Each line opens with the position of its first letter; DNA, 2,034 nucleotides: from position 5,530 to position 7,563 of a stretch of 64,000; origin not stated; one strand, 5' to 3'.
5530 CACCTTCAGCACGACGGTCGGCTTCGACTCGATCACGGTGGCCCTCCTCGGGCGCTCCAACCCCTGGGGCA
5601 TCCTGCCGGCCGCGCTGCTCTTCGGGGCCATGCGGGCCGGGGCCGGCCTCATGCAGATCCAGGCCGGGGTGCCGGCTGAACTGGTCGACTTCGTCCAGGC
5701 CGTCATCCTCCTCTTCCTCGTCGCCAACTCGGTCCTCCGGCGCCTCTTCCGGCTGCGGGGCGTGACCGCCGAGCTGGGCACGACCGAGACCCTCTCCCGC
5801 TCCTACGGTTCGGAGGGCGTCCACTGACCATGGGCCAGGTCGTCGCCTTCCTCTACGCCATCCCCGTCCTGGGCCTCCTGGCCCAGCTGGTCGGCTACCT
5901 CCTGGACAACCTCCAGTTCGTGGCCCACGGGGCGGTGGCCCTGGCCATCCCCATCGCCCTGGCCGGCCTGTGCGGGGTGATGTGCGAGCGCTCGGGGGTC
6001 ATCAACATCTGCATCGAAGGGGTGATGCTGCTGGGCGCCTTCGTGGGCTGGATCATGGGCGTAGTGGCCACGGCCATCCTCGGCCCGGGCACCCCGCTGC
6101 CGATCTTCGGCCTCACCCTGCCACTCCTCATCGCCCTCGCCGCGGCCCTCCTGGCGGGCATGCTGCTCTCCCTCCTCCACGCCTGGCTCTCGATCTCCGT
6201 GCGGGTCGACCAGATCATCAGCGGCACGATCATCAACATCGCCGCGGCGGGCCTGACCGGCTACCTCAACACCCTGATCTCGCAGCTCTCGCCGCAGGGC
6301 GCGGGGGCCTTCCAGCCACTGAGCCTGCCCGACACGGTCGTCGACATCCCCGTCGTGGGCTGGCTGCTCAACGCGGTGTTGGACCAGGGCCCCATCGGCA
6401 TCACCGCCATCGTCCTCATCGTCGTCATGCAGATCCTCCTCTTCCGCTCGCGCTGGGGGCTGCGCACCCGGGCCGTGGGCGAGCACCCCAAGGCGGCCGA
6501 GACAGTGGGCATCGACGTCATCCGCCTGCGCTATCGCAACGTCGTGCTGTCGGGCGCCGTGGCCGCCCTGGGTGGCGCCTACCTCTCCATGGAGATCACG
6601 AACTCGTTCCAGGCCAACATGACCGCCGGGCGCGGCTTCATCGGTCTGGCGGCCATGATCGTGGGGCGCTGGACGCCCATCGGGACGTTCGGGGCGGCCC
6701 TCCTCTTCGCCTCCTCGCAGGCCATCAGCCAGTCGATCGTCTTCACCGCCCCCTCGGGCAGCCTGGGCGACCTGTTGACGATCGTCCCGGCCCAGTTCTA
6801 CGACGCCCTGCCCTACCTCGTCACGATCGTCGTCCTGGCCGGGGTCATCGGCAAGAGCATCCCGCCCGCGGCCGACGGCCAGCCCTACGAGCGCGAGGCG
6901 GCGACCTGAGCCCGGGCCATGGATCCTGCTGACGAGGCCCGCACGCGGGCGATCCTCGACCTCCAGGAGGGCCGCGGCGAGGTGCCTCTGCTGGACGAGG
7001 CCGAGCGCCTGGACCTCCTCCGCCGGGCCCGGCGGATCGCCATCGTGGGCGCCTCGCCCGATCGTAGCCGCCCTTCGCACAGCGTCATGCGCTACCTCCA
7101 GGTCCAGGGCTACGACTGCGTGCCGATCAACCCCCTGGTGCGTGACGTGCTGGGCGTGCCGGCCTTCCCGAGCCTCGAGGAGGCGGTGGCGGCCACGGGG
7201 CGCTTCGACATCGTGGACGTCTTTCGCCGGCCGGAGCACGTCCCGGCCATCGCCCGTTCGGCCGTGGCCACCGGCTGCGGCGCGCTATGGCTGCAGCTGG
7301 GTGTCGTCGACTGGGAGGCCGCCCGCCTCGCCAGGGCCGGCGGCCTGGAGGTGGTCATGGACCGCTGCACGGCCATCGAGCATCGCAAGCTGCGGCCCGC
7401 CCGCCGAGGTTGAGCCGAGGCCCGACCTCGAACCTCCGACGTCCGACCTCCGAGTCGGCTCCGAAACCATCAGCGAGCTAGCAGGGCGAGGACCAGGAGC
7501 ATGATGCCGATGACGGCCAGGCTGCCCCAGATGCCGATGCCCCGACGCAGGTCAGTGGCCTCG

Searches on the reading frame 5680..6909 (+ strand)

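Call 80: search_protein_families(library=pfam, proteins=[window:5680-6909:+], max_evalue=0.00001)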
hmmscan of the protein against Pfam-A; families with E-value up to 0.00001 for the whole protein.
window:5680-6909:+ (409 aa): 1 family
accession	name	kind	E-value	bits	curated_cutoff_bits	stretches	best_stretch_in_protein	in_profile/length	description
PF02653.21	BPD_transp_2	-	8e-38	130.5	26.8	1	86-386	6-269/269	Branched-chain amino acid transport system / permease component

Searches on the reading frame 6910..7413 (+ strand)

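Call 82: search_protein_families(library=pfam, proteins=[window:6910-7413:+], max_evalue=0.00001)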
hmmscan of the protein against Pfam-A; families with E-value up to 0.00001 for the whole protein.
window:6910-7413:+ (167 aa): 1 family
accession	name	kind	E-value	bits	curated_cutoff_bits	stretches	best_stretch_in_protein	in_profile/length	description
PF13380.12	CoA_binding_2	-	1.4e-37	129.1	22.8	1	41-158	1-115/116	CoA binding domain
